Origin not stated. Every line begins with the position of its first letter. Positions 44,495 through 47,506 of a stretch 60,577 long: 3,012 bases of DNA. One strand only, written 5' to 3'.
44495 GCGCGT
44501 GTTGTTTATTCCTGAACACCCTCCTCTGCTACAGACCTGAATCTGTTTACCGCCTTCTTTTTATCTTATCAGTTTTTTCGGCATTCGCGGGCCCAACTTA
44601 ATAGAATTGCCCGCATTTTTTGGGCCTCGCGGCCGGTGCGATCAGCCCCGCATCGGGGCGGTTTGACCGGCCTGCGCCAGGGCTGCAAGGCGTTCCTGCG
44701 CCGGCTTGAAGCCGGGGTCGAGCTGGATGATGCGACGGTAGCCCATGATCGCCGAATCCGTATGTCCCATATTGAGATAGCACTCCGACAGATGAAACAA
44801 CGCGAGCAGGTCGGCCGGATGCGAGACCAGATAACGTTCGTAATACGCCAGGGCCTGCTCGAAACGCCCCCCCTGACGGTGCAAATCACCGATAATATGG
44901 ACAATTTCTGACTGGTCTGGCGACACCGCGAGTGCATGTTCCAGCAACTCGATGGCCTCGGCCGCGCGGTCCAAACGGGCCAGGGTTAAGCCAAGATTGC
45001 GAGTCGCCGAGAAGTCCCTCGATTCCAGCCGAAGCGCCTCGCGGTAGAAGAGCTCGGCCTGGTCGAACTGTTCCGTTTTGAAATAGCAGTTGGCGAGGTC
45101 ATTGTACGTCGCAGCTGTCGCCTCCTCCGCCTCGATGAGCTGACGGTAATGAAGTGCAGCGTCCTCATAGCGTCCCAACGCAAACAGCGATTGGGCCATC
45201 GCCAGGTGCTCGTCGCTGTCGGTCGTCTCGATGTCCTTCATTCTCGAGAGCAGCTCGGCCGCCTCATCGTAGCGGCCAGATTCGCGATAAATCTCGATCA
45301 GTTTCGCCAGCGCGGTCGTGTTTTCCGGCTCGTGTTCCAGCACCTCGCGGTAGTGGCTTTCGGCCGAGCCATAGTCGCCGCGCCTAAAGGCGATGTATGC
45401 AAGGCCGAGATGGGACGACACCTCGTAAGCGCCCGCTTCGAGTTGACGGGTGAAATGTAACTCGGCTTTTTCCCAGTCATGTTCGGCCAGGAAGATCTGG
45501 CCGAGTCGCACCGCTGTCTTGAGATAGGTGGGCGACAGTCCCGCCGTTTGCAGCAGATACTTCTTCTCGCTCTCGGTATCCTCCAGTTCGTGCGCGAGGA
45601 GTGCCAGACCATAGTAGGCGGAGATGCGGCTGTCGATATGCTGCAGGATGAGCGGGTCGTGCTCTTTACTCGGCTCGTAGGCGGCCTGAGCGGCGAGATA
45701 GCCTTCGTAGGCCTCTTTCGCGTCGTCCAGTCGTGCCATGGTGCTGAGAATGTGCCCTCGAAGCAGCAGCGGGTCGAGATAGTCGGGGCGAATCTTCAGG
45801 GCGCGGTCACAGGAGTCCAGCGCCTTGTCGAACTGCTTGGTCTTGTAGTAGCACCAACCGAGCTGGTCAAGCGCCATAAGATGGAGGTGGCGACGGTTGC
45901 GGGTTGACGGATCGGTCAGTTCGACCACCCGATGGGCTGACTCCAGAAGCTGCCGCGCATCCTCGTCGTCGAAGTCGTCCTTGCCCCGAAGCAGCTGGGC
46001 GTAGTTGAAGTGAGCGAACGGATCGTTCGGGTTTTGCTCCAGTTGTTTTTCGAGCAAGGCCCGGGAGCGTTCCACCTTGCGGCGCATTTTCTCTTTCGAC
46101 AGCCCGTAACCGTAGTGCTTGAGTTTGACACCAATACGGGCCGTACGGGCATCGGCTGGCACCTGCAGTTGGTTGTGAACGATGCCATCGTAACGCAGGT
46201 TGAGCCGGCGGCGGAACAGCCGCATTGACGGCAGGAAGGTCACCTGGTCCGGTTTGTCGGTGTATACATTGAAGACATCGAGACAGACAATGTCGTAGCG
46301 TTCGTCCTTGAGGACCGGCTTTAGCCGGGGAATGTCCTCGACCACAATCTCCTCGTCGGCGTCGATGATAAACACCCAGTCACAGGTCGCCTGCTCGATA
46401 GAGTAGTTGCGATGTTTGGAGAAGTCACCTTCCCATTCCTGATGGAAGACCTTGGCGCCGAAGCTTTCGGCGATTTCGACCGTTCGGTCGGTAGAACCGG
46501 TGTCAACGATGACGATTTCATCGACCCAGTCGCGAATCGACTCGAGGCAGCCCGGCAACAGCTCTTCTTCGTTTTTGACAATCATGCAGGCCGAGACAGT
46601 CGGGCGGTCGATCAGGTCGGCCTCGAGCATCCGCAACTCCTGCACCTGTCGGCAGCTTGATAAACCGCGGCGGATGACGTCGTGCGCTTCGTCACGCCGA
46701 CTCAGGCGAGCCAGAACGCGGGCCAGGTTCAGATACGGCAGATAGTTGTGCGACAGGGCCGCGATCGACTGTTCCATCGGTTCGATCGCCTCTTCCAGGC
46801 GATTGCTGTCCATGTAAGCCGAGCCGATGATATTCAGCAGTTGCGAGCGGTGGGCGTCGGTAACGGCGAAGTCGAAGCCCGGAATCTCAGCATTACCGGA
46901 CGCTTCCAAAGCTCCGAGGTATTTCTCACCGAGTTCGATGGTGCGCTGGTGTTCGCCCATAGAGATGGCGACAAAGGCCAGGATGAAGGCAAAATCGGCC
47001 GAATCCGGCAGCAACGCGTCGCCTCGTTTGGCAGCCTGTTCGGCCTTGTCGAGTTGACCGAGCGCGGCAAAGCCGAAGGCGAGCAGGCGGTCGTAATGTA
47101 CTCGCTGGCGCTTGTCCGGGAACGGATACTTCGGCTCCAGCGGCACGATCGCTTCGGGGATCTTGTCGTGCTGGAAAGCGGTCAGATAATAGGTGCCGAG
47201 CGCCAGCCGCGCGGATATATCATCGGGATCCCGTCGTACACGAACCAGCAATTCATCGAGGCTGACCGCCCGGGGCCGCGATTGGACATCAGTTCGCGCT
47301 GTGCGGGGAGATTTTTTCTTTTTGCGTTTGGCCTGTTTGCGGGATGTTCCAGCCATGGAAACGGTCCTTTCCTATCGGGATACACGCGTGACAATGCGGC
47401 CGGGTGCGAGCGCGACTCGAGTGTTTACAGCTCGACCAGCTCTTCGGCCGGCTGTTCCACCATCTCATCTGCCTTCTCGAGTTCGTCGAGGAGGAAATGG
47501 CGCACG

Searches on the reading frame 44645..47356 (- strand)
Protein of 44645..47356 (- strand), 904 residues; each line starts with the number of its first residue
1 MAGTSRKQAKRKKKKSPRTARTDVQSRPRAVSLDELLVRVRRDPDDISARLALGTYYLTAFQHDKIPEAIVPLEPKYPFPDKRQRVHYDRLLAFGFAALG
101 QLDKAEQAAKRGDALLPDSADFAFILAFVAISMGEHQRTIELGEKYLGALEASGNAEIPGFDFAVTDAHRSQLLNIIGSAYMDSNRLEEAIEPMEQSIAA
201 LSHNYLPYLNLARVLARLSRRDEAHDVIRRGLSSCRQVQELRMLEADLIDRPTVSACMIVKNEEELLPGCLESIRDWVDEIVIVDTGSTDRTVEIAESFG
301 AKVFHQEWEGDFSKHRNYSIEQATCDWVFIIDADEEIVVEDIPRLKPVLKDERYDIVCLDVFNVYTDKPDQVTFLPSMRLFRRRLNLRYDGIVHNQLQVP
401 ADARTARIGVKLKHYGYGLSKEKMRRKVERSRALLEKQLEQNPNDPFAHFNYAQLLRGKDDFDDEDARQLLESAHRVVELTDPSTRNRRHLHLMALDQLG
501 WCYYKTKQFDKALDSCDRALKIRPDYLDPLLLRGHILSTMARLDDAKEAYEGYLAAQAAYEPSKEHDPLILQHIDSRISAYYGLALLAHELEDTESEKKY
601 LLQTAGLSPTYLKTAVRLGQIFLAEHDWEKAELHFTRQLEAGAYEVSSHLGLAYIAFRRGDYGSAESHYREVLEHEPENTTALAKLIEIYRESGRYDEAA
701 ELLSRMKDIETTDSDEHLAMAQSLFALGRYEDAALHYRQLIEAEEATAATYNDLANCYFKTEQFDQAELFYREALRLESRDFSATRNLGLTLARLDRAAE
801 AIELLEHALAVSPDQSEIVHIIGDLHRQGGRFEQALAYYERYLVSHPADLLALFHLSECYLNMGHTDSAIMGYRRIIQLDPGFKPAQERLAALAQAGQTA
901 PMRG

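Call 4: search_protein_families(library=pfam, proteins=[window:44645-47356:-], max_evalue=0.1)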
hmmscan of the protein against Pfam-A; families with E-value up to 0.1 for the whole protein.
window:44645-47356:- (904 aa): 46 families (the best 25 are shown)
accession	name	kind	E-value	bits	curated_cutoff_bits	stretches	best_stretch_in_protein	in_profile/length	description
PF00515.34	TPR_1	-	2.9e-45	150.8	27.8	3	499-526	7-34/34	Tetratricopeptide repeat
PF07719.23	TPR_2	-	5e-44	145.2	27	5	495-526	3-34/34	Tetratricopeptide repeat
PF14559.12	TPR_19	-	6.7e-42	142.1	25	6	657-722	2-67/68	Tetratricopeptide repeat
PF13428.12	TPR_14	-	2.8e-37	123.7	23.5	4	649-688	4-43/44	Tetratricopeptide repeat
PF13181.12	TPR_8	-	1e-34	116.1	25.7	2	749-779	2-32/34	Tetratricopeptide repeat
PF13432.12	TPR_16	-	5e-32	110.4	32.7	5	651-707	2-58/65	Tetratricopeptide repeat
PF13424.12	TPR_12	-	1.8e-31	108.6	30.1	6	784-843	5-72/77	Tetratricopeptide repeat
PF13431.12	TPR_17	-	4.3e-27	92.5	24.4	1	436-463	3-30/34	Tetratricopeptide repeat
PF00535.33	Glycos_transf_2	-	9.5e-26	91.2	23.3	1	255-374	1-128/168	Glycosyl transferase family 2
PF13176.12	TPR_7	-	7.6e-25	85.3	27.9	3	495-529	1-35/36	Tetratricopeptide repeat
PF12895.13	ANAPC3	-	2.3e-22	79.5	27.2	4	660-737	3-79/82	Anaphase-promoting complex, cyclosome, subunit 3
PF13414.12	TPR_11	-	4.8e-19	68.2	26.8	3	722-760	2-40/42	TPR repeat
PF13174.12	TPR_6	-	4.8e-18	64.9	26.3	2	852-881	2-31/33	Tetratricopeptide repeat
PF13374.12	TPR_10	-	5e-18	64.9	27.5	2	747-776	1-30/42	Tetratricopeptide repeat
PF25064.1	ARM_TT21_5th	-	1.3e-16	61.4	27.8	1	652-712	7-67/117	TT21 fifth ARM repeats domain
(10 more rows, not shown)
